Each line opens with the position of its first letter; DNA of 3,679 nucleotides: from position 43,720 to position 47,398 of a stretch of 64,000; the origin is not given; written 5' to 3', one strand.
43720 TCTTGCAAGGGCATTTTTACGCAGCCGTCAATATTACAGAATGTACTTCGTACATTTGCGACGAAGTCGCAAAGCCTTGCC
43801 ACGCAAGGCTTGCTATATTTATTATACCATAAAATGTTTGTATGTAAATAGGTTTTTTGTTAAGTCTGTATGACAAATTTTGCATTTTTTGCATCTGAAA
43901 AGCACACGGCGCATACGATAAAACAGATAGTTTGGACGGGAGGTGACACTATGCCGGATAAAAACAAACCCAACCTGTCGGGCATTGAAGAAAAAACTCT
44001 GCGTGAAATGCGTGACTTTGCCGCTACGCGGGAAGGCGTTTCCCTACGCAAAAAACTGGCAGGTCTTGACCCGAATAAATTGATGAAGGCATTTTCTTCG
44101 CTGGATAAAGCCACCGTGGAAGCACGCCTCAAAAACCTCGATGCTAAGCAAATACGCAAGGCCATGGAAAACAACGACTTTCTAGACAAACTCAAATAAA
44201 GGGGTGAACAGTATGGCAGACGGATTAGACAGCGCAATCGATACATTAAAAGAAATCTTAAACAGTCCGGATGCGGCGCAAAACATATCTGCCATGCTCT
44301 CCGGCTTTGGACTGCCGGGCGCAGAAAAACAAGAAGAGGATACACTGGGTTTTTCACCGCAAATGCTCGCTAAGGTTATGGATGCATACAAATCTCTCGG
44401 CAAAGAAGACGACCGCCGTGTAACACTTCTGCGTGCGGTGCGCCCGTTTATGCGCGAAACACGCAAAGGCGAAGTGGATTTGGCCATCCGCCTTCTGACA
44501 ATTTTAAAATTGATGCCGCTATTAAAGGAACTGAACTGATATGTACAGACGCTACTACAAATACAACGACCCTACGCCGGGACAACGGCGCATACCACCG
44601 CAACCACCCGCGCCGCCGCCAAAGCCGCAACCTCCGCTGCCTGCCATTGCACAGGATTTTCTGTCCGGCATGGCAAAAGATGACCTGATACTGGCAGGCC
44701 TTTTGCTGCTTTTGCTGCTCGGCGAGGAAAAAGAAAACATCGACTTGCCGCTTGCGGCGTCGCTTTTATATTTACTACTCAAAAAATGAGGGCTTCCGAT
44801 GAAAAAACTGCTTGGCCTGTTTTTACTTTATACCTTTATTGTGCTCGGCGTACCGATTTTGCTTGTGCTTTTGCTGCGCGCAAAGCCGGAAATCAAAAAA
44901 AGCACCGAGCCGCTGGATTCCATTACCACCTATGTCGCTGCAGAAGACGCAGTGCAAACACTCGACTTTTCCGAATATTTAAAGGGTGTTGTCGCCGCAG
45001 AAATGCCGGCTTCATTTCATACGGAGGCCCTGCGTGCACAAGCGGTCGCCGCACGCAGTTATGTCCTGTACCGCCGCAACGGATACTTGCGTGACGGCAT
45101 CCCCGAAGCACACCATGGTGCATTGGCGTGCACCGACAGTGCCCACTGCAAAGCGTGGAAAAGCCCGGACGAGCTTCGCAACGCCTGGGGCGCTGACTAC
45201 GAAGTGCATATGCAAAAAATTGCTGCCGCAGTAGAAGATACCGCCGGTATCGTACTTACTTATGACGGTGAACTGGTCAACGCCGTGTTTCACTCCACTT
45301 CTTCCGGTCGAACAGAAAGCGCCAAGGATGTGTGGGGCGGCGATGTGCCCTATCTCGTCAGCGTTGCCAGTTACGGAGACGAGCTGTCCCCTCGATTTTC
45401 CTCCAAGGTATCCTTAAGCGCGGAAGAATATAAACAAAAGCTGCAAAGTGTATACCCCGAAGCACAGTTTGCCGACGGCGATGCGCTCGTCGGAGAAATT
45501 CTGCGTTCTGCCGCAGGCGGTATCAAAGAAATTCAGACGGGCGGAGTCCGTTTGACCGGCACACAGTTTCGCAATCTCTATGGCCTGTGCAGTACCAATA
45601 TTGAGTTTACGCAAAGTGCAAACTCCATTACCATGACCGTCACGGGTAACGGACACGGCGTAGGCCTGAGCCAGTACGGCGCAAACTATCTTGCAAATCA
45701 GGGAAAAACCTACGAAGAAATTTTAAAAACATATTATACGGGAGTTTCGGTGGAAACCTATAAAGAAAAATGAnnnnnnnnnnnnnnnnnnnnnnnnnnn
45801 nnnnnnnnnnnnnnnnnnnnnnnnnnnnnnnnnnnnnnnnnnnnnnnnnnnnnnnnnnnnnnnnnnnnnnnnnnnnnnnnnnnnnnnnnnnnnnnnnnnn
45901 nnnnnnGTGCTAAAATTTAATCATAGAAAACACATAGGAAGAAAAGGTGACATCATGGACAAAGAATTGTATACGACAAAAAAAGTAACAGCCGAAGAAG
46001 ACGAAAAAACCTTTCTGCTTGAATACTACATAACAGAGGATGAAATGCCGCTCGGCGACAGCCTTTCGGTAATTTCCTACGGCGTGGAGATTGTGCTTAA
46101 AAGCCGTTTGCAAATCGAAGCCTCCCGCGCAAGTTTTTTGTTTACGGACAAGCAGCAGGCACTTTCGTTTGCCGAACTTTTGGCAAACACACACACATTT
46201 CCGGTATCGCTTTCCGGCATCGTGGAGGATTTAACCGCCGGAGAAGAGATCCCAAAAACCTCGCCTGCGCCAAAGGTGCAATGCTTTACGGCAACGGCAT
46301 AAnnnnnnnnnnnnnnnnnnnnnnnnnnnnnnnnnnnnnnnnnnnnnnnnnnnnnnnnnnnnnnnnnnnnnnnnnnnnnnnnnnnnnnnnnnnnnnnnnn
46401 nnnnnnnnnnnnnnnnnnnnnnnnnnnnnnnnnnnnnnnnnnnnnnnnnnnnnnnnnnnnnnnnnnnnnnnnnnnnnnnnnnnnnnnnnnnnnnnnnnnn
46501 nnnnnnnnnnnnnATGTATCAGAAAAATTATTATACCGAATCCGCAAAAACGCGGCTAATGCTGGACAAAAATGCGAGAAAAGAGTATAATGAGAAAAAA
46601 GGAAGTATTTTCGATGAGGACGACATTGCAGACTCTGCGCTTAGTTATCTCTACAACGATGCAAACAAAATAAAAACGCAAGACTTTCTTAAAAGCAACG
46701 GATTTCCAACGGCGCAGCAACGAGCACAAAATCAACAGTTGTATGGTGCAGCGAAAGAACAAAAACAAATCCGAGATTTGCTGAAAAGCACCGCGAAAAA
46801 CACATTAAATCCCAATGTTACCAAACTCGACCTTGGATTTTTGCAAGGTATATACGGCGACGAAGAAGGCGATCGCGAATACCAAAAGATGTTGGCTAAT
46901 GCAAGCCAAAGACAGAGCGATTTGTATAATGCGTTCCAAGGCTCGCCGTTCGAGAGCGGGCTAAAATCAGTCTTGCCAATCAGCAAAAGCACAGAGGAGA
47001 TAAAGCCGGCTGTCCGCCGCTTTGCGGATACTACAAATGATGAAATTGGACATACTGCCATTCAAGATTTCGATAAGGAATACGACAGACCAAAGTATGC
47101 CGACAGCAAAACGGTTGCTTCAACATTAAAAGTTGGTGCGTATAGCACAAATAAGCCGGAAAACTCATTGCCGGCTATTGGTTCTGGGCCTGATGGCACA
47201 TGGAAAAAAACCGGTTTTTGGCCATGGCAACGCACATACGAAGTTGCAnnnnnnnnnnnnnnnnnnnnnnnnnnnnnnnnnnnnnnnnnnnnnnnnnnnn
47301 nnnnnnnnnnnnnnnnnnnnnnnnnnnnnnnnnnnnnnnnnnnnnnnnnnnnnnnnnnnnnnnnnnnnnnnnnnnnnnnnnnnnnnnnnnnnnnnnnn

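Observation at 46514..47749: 411-aa protein: unknown 270-aa N-terminal region fused to an NlpC/P60-like Cys...His-x11-His domain, with no export signal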

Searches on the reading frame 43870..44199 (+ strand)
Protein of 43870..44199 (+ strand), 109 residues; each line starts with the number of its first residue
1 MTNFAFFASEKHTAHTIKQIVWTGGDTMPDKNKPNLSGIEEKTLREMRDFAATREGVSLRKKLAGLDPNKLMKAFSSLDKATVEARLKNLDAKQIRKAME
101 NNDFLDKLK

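Call 3: search_protein_families(library=pfam, proteins=[window:43870-44199:+], max_evalue=1)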
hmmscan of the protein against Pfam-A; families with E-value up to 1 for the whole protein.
window:43870-44199:+ (109 aa): 1 family
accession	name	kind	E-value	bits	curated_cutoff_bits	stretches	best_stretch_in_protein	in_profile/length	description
PF17001.10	T3SS_basalb_I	-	0.043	14.7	32.4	1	58-87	46-75/94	Type III secretion basal body protein I, YscI, HrpB, PscI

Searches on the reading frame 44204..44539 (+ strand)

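Call 3: search_protein_families(library=pfam, proteins=[window:44204-44539:+], max_evalue=1)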
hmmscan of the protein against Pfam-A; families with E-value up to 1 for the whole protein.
window:44204-44539:+ (111 aa): 1 family
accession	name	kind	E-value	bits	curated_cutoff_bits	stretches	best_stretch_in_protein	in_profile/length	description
PF02734.22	Dak2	-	0.015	15.7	27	1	29-91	54-114/174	DAK2 domain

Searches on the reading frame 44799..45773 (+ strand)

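Call 3: search_protein_families(library=pfam, proteins=[window:44799-45773:+], max_evalue=1)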
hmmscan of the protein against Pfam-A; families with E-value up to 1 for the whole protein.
window:44799-45773:+ (324 aa): 1 family
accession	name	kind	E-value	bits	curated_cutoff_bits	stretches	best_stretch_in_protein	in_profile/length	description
PF08486.15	SpoIID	-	1e-24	87.4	23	1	50-155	6-97/97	Stage II sporulation protein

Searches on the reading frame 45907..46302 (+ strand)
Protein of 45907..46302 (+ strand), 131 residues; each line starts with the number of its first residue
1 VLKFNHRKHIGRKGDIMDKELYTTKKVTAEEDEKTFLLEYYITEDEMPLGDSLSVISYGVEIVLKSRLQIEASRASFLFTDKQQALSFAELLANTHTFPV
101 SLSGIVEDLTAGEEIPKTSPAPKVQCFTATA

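Call 3: search_protein_families(library=pfam, proteins=[window:45907-46302:+], max_evalue=1)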
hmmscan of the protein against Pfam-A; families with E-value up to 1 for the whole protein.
window:45907-46302:+ (131 aa): 1 family
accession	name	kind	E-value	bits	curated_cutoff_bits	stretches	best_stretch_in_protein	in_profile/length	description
PF20124.4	DUF6514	-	7.3e-13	49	23.9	1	23-110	5-92/94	Family of unknown function (DUF6514)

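Call 6: search_protein_families(library=ncbifam, proteins=[window:45907-46302:+], max_evalue=1)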
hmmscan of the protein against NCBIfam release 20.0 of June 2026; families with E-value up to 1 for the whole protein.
window:45907-46302:+ (131 aa): 0 families

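Call 7: search_protein_families(library=padloc, proteins=[window:45907-46302:+], max_evalue=1)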
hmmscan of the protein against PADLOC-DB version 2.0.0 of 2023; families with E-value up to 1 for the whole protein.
window:45907-46302:+ (131 aa): 0 families

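Call 63: search_protein_families(library=phrogs, proteins=[window:45907-46302:+], max_evalue=0.1)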
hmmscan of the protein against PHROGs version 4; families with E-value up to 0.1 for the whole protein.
window:45907-46302:+ (131 aa): 0 families

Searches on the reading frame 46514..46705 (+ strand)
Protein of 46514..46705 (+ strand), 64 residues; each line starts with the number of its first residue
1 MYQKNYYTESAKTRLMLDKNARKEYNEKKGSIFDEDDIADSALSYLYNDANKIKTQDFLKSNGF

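Call 62: find_related_loci(query=A4, collection=metagenome_contigs, flank=5000)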
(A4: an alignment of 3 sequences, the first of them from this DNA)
Query A4 (64 aa) in metagenome_contigs; peptide patterns used: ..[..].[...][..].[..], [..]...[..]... (x = any residue, [..] = any of these).
600 stretches matched a pattern, but none encodes a relative of the query by tblastn (E <= 1e-3).

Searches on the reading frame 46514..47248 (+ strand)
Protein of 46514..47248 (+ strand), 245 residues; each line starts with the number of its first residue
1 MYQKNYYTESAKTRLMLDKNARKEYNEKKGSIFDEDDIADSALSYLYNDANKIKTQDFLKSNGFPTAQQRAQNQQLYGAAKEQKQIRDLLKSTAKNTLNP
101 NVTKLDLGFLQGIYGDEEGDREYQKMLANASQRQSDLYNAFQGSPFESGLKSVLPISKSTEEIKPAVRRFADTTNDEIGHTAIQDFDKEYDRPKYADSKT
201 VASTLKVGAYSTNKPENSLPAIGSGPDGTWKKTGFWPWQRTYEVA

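Call 44: find_homologous_proteins(query=window:46514-47248:+, max_evalue=0.01)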
Query window:46514-47248:+ (245 aa): 1 proteins with E <= 0.01 among 307 candidates.
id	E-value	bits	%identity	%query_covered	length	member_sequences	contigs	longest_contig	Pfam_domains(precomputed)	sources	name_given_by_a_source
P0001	7.0e-158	541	100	100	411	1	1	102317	-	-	-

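Call 60: find_related_loci(query=window:46514-47248:+, collection=metagenome_contigs, flank=5000)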
Query window:46514-47248:+ (245 aa) in metagenome_contigs; peptide patterns used: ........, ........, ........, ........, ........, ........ (x = any residue, [..] = any of these).
115 stretches matched a pattern, but none encodes a relative of the query by tblastn (E <= 1e-3).
